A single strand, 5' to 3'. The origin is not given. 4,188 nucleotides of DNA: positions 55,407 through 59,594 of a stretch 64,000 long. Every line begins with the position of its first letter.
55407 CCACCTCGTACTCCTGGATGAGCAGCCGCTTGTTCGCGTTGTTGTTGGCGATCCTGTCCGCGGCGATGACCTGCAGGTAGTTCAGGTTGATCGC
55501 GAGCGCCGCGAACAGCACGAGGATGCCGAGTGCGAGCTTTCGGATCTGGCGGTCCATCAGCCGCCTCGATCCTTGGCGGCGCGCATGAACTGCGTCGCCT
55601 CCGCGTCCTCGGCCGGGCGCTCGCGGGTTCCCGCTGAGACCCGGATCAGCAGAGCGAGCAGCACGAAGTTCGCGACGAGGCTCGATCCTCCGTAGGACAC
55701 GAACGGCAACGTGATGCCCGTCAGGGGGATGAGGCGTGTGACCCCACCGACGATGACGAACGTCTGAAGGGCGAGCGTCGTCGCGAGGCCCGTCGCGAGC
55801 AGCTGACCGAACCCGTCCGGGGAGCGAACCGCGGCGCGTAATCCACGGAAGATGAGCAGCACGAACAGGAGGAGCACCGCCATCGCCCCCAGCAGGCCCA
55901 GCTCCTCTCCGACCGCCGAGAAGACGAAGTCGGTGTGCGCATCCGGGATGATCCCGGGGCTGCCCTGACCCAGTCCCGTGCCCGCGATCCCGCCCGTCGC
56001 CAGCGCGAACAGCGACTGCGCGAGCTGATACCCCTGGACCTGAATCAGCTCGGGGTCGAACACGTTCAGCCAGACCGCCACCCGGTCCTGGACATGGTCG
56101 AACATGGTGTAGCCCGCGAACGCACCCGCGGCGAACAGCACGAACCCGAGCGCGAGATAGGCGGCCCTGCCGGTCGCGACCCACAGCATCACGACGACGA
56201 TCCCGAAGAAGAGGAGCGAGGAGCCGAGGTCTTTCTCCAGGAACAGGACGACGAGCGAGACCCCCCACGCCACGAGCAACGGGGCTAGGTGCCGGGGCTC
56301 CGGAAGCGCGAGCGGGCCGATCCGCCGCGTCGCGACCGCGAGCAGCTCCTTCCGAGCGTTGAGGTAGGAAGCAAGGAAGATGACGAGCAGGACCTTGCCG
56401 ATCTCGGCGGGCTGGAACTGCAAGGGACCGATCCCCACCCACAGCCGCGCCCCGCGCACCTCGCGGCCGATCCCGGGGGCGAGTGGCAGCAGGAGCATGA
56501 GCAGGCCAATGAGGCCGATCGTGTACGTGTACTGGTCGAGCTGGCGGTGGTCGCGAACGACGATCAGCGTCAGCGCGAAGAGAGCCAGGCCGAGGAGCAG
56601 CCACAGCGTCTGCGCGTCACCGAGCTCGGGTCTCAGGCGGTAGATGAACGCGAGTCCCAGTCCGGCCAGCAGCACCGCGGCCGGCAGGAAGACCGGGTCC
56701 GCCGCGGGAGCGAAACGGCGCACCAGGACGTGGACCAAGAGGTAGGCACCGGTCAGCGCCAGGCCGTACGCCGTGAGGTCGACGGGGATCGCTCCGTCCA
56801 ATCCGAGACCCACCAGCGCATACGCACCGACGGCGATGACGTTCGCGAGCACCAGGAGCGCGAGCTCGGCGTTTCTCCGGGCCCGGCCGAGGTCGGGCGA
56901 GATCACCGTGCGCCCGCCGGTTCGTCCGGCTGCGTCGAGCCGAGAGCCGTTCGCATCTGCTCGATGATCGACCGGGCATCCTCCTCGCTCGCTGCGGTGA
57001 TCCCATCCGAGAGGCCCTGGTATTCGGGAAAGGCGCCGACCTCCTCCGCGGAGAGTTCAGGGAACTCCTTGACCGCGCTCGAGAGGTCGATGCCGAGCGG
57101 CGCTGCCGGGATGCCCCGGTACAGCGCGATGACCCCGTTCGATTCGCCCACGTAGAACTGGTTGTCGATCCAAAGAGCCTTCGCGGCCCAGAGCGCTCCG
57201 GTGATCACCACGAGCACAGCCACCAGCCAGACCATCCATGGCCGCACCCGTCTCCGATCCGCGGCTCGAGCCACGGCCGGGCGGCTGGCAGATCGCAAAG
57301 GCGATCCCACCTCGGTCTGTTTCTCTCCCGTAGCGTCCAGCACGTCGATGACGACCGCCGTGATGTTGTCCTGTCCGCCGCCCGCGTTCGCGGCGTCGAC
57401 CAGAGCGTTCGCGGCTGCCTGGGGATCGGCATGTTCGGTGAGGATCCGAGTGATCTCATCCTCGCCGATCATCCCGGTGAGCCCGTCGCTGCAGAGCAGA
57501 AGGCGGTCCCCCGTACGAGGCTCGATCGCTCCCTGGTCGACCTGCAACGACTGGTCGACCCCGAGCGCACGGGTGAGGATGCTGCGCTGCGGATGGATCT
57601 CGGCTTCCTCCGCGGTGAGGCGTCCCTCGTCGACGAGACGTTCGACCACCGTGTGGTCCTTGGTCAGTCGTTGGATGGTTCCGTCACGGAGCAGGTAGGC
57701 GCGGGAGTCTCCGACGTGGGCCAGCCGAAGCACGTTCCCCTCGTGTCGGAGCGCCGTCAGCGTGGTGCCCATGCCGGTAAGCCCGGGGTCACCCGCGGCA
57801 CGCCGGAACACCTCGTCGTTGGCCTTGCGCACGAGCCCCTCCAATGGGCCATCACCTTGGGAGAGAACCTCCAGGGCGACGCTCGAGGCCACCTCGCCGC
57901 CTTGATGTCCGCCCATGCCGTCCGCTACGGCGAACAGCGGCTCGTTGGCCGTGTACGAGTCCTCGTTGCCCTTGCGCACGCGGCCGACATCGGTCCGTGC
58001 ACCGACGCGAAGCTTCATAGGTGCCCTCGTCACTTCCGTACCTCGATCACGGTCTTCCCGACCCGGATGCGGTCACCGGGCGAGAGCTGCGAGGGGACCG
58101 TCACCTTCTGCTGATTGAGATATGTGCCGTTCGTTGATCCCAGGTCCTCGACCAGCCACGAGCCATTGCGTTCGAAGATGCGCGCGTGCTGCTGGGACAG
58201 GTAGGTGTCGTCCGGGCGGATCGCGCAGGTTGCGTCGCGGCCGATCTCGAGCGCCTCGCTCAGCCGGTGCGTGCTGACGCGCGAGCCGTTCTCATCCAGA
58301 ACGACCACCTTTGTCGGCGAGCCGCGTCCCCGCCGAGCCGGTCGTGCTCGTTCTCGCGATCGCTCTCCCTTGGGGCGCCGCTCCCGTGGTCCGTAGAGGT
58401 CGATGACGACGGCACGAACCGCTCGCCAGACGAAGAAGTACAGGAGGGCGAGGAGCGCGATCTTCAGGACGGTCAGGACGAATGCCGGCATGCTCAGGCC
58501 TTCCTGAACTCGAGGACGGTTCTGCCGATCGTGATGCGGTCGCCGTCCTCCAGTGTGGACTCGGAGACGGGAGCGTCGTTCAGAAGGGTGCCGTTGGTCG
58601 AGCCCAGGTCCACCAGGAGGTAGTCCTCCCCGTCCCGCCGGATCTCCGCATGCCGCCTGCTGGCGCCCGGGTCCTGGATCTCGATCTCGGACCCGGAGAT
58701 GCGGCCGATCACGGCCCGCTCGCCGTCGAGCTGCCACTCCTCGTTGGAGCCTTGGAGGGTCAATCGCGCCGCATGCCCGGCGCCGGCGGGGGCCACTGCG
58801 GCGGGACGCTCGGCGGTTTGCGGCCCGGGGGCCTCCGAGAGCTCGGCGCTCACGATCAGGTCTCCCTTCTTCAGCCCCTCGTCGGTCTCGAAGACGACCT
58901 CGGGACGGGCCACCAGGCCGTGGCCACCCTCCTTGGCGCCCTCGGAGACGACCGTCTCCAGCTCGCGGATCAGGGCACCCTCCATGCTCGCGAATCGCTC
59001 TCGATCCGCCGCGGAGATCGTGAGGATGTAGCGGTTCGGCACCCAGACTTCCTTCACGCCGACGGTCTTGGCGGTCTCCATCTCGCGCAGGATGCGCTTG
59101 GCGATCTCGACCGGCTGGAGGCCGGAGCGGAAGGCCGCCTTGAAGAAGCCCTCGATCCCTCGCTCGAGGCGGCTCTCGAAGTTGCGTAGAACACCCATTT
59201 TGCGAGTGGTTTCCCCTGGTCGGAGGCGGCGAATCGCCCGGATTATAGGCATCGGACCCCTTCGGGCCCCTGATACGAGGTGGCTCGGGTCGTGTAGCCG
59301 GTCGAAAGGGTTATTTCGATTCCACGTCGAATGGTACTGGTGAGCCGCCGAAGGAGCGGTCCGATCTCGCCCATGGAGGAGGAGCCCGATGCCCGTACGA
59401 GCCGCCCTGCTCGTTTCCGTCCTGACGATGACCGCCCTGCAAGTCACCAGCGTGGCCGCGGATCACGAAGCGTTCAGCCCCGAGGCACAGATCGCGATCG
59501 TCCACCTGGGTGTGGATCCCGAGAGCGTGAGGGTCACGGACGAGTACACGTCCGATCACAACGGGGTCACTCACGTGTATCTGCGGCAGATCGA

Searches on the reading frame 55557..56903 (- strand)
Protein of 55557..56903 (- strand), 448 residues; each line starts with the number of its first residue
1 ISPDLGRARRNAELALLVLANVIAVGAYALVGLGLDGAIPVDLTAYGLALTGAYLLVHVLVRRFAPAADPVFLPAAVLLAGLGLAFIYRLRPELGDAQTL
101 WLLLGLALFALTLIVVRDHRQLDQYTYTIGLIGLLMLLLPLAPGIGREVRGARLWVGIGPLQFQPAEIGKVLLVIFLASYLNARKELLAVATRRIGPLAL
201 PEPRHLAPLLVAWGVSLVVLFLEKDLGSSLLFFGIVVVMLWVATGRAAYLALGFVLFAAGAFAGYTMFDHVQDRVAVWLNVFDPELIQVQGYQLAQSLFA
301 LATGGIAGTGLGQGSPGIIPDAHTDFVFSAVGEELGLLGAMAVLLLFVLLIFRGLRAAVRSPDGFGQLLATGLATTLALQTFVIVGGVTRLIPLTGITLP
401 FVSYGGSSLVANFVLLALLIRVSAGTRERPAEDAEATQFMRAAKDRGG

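Call 75: search_protein_families(library=pfam, proteins=[window:55557-56903:-], max_evalue=0.00001)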
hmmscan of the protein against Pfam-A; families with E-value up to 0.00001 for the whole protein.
window:55557-56903:- (448 aa): 1 family
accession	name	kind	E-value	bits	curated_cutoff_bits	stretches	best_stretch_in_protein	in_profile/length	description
PF01098.24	FTSW_RODA_SPOVE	-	6.1e-80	269.3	26.4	1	98-426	41-354/356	Cell cycle protein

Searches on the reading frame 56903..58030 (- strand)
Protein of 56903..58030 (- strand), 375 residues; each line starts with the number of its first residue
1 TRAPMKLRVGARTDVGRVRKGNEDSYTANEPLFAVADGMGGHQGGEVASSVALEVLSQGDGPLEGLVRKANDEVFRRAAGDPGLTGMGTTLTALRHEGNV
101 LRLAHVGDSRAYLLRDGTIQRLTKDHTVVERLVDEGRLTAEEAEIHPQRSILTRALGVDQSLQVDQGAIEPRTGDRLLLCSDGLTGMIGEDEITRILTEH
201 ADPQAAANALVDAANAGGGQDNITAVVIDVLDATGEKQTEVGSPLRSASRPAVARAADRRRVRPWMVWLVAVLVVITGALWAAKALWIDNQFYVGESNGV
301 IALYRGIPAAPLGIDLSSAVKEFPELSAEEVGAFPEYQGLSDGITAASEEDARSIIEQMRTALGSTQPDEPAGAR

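Call 75: search_protein_families(library=pfam, proteins=[window:56903-58030:-], max_evalue=0.00001)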
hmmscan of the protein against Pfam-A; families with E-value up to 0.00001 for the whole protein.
window:56903-58030:- (375 aa): 3 families
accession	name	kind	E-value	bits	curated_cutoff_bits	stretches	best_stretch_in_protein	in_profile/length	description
PF00481.26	PP2C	-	2e-13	51.1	20.3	1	28-223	32-255/255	Protein phosphatase 2C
PF13672.11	PP2C_2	-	9.6e-11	42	24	1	22-199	12-190/209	Protein phosphatase 2C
PF07228.17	SpoIIE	-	3.7e-08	34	25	1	58-230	35-191/192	Stage II sporulation protein E (SpoIIE)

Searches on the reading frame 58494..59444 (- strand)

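Call 75: search_protein_families(library=pfam, proteins=[window:58494-59444:-], max_evalue=0.00001)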
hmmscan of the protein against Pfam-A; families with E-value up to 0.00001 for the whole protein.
window:58494-59444:- (316 aa): 3 families
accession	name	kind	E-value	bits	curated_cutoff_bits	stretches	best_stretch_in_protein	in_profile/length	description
PF12401.13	FhaA_N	-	2.6e-28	99.2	25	1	86-198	1-114/115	FhaA, N-terminal domain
PF00498.31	FHA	-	8.8e-19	68.1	20.7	1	245-307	2-67/67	FHA domain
PF16697.10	Yop-YscD_cpl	-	3.1e-16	59.9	33.2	1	235-315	10-92/94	Inner membrane component of T3SS, cytoplasmic domain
